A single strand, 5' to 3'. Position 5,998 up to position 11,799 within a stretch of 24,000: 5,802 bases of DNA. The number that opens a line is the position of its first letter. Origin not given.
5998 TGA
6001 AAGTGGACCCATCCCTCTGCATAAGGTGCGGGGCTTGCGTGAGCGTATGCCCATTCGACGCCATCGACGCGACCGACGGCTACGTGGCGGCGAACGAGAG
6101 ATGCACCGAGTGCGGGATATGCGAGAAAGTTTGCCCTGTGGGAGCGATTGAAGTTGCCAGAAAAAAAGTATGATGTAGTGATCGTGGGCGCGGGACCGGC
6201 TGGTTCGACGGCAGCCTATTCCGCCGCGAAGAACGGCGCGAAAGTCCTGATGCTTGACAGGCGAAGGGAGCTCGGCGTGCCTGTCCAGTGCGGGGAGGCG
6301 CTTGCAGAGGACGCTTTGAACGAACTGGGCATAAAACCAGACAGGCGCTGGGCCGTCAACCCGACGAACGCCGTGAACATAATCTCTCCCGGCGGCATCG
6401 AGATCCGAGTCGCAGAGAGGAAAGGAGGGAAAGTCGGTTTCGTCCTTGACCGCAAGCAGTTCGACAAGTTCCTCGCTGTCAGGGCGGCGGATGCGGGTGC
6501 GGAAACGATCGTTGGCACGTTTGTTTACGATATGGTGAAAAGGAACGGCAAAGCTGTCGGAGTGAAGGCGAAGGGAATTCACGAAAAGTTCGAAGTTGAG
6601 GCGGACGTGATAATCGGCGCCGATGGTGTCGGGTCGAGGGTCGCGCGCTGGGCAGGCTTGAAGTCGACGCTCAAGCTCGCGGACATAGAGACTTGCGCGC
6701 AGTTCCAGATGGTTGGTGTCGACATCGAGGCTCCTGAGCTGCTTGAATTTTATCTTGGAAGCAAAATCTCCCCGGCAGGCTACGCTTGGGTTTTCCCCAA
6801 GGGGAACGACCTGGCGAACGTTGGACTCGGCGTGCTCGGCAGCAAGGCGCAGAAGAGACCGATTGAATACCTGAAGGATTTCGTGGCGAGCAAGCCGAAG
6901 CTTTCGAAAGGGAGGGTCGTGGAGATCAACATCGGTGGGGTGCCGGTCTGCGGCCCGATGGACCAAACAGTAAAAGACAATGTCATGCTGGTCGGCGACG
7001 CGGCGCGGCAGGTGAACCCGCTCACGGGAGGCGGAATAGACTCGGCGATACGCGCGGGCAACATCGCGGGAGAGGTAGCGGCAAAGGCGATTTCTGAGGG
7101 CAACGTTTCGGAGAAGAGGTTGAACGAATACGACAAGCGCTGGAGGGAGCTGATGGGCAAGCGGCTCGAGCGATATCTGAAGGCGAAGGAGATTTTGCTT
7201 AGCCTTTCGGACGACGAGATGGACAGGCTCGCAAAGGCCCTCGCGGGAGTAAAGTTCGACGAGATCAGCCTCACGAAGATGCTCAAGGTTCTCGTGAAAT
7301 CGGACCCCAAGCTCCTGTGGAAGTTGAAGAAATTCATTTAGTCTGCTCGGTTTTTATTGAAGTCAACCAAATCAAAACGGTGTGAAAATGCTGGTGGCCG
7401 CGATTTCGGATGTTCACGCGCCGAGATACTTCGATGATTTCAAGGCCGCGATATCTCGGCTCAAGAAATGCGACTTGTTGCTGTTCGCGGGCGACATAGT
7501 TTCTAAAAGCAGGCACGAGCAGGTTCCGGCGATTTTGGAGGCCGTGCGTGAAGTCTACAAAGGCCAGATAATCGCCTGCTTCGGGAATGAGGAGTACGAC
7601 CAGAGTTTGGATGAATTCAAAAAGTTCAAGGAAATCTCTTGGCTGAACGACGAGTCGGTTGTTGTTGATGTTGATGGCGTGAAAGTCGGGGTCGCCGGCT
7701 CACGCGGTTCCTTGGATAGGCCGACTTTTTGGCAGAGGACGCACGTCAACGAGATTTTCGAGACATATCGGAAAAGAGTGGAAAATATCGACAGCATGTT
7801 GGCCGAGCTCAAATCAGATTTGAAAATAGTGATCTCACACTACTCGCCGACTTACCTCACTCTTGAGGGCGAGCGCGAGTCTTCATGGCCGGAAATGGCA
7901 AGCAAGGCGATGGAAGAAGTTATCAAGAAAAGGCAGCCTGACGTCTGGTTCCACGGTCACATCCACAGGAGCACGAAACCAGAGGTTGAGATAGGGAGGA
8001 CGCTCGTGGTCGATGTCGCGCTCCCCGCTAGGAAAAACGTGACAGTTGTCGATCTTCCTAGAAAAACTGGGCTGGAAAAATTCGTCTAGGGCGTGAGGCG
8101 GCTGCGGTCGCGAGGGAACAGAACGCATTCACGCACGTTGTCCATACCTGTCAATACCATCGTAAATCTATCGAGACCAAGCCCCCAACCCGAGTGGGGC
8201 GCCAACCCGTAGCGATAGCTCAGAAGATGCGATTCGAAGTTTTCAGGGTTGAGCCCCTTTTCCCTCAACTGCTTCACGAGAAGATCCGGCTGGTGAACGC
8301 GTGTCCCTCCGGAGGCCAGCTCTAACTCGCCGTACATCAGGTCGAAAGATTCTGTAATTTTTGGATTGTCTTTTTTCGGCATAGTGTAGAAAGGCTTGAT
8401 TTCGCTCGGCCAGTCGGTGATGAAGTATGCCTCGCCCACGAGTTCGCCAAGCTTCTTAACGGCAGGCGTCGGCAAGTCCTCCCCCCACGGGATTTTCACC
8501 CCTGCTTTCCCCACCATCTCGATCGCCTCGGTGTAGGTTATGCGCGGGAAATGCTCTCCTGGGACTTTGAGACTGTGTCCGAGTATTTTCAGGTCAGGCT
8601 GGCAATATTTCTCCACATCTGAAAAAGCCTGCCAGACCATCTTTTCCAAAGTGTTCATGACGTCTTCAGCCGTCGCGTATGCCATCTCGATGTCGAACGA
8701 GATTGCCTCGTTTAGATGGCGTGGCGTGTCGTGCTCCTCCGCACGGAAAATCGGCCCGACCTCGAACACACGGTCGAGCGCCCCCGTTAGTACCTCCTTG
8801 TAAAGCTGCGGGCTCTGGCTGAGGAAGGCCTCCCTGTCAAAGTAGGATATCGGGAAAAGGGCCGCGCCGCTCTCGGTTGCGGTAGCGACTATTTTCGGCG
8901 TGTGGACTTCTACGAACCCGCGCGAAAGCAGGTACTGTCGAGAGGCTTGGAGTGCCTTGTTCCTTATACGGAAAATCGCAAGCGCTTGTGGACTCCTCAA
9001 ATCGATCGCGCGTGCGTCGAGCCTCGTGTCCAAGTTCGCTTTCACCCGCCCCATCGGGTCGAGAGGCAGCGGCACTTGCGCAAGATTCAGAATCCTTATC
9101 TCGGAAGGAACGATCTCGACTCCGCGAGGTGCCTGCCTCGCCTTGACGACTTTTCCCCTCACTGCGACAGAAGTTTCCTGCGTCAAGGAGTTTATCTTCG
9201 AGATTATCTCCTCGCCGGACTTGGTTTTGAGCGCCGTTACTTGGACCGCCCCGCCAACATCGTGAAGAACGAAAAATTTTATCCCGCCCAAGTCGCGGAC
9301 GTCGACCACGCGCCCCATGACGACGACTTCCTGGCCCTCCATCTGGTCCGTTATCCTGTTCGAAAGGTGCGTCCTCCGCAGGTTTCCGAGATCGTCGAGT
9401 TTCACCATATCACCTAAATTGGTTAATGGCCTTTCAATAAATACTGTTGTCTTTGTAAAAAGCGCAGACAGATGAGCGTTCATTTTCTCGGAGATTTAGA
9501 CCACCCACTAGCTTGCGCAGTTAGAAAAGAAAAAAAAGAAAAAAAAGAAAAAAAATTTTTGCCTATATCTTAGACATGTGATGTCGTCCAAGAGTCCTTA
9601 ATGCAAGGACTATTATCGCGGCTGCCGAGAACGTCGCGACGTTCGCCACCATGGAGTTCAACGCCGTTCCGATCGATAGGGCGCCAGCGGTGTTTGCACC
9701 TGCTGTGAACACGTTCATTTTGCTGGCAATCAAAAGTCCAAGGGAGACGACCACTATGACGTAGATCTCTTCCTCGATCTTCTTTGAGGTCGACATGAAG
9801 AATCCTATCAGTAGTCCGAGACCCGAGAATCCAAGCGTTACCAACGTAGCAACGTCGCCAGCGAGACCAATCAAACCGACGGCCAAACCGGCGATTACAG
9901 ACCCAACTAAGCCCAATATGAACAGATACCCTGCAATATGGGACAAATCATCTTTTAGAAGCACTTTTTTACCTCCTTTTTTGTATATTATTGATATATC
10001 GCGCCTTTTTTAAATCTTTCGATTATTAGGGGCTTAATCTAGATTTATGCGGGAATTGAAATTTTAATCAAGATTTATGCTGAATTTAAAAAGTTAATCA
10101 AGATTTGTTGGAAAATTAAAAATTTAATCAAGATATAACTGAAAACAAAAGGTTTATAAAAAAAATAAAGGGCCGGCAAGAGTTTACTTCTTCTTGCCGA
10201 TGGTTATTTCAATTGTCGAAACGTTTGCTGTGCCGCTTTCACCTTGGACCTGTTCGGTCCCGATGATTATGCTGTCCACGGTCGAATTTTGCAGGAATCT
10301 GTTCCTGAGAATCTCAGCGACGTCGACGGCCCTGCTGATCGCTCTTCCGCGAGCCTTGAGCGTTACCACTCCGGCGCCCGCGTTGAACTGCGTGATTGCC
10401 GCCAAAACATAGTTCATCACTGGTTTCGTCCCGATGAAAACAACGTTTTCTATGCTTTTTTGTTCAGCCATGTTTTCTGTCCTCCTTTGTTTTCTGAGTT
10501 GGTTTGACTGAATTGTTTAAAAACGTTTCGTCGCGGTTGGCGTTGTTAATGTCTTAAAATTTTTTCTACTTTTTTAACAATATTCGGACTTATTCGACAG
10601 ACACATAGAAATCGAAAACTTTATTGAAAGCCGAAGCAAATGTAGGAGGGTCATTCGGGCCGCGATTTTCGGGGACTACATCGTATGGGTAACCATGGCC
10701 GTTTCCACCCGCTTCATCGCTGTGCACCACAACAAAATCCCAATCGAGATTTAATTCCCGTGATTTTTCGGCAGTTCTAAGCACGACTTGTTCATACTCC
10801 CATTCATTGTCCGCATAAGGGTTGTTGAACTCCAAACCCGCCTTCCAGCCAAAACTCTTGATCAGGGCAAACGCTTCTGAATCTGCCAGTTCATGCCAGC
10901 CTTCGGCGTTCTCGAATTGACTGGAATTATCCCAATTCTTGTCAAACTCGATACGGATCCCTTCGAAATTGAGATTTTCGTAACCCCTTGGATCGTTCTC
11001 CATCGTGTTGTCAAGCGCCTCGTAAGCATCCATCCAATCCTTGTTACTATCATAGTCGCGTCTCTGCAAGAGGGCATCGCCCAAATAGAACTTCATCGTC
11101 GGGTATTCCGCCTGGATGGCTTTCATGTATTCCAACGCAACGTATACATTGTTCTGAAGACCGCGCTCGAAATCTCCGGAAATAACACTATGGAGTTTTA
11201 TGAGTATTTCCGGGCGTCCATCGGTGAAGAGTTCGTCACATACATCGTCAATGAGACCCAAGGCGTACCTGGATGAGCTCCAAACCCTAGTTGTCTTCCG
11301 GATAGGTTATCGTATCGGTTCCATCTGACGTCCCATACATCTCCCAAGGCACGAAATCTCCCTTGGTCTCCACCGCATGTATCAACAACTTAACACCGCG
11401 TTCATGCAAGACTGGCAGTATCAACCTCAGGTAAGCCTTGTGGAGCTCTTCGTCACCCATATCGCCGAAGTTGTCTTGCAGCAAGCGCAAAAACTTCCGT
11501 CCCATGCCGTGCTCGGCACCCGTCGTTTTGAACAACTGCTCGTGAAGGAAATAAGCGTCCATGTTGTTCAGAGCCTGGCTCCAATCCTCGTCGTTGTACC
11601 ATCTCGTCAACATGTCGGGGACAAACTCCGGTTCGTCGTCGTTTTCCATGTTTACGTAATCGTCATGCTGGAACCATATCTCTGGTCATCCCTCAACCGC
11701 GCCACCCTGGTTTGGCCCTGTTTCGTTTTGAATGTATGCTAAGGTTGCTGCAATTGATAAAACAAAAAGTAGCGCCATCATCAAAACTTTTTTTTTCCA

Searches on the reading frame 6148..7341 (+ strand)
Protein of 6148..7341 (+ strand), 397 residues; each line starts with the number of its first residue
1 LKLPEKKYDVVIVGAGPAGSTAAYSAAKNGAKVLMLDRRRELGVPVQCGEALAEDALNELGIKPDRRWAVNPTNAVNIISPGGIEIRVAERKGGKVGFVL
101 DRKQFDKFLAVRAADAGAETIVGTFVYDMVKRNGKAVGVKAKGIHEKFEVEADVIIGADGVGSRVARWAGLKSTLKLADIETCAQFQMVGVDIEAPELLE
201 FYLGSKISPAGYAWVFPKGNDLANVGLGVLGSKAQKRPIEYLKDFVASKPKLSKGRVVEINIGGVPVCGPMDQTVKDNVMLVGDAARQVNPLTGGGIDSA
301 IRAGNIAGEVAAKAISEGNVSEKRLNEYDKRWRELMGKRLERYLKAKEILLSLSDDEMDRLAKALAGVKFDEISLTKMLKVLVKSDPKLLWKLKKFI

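Call 16: search_protein_families(library=pfam, proteins=[window:6148-7341:+], max_evalue=0.001)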
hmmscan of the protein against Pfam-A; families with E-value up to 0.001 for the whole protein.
window:6148-7341:+ (397 aa): 13 families
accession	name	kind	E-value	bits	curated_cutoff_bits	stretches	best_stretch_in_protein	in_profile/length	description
PF22578.2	GGR_cat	-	7.3e-28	96.7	27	1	179-265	1-88/88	Geranylgeranyl reductase catalytic domain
PF01494.25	FAD_binding_3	-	3.1e-18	66.6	22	1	7-333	1-339/349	FAD binding domain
PF12831.13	FAD_oxidored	-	3.1e-12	47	27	1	9-191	1-180/416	FAD dependent oxidoreductase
PF04820.20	Trp_halogenase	-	3.4e-10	39.8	21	1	95-332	150-371/458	Tryptophan halogenase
PF01266.30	DAO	-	1.1e-09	38.7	27.9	1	9-43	1-35/353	FAD dependent oxidoreductase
PF07992.20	Pyr_redox_2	-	1.1e-08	35.3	26.1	1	8-186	1-136/291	Pyridine nucleotide-disulphide oxidoreductase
PF05834.18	Lycopene_cycl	-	4.7e-08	32.9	23.4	1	9-369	1-346/380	Lycopene cyclase protein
PF13450.12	NAD_binding_8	-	5.9e-08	33.3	21.9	1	12-44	1-33/68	NAD(P)-binding Rossmann-like domain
PF01946.23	Thi4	-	5.9e-08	32.7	26.2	1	8-44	18-55/235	Thi4 family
PF03486.20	HI0933_like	-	1.6e-07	31.5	50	1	9-43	2-36/244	HI0933-like protein Rossmann domain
PF00890.30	FAD_binding_2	-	8.4e-07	29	20.4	1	9-45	1-37/414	FAD binding domain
PF01134.28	GIDA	-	9.5e-07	28.6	22.1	1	9-60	1-52/391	Glucose inhibited division protein A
PF01262.27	AlaDh_PNT_C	-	0.00052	20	23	0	9-41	30-62/214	Alanine dehydrogenase/PNT, C-terminal domain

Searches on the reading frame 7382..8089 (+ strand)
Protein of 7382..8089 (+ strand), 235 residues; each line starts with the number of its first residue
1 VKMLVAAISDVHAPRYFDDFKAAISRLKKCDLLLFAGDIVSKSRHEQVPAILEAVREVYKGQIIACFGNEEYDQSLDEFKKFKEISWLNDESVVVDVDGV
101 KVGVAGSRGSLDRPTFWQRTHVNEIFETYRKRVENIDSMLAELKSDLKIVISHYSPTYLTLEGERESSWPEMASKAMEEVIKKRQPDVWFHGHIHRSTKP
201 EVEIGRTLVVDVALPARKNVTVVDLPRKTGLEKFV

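Call 16: search_protein_families(library=pfam, proteins=[window:7382-8089:+], max_evalue=0.001)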
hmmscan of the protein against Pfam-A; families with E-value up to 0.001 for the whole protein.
window:7382-8089:+ (235 aa): 3 families
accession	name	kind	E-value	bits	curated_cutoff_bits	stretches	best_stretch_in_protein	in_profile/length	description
PF00149.33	Metallophos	-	1.6e-17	65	21.5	1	3-196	1-190/191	Calcineurin-like phosphoesterase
PF12850.12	Metallophos_2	-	6.7e-14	52.6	27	1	3-202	1-124/154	Calcineurin-like phosphoesterase superfamily domain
PF14582.11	Metallophos_3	-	4.8e-08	33.1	28.2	1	130-225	158-249/259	Metallophosphoesterase, calcineurin superfamily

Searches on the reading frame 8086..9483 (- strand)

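Call 16: search_protein_families(library=pfam, proteins=[window:8086-9483:-], max_evalue=0.001)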
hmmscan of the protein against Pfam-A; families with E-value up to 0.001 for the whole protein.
window:8086-9483:- (465 aa): 2 families
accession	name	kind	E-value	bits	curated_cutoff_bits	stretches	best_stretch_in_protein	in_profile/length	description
PF00152.25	tRNA-synt_2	-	6.1e-84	282.1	25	1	151-459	2-307/308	tRNA synthetases class II (D, K and N)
PF01336.31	tRNA_anti-codon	-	3.2e-12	46.6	27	1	53-132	1-75/75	OB-fold nucleic acid binding domain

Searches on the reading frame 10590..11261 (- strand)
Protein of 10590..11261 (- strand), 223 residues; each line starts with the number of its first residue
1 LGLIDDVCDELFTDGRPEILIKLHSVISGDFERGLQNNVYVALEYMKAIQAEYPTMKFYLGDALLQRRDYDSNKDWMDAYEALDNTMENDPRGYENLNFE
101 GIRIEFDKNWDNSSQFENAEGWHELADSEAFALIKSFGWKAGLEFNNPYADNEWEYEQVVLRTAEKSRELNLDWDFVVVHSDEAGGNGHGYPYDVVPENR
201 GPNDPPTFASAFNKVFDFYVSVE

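Call 3: search_protein_families(library=pfam, proteins=[window:10590-11261:-], max_evalue=0.1)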
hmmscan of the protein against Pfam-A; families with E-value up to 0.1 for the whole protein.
window:10590-11261:- (223 aa): 2 families
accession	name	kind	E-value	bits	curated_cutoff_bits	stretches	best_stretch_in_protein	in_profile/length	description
PF13432.12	TPR_16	-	0.021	15.7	32.7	1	42-85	16-62/65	Tetratricopeptide repeat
PF20458.3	DUF6711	-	0.097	13.5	27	0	21-83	70-127/134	Family of unknown function (DUF6711)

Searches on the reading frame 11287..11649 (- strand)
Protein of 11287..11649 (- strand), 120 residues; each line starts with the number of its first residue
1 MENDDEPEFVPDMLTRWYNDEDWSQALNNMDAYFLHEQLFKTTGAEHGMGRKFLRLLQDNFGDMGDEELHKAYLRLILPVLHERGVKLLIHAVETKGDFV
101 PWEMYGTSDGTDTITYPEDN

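Call 3: search_protein_families(library=pfam, proteins=[window:11287-11649:-], max_evalue=0.1)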
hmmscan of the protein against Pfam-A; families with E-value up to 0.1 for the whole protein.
window:11287-11649:- (120 aa): 1 family
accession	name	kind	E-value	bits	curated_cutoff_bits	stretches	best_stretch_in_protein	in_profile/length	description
PF03786.19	UxuA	-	0.042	13.1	23.7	1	30-92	142-206/352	D-mannonate dehydratase (UxuA)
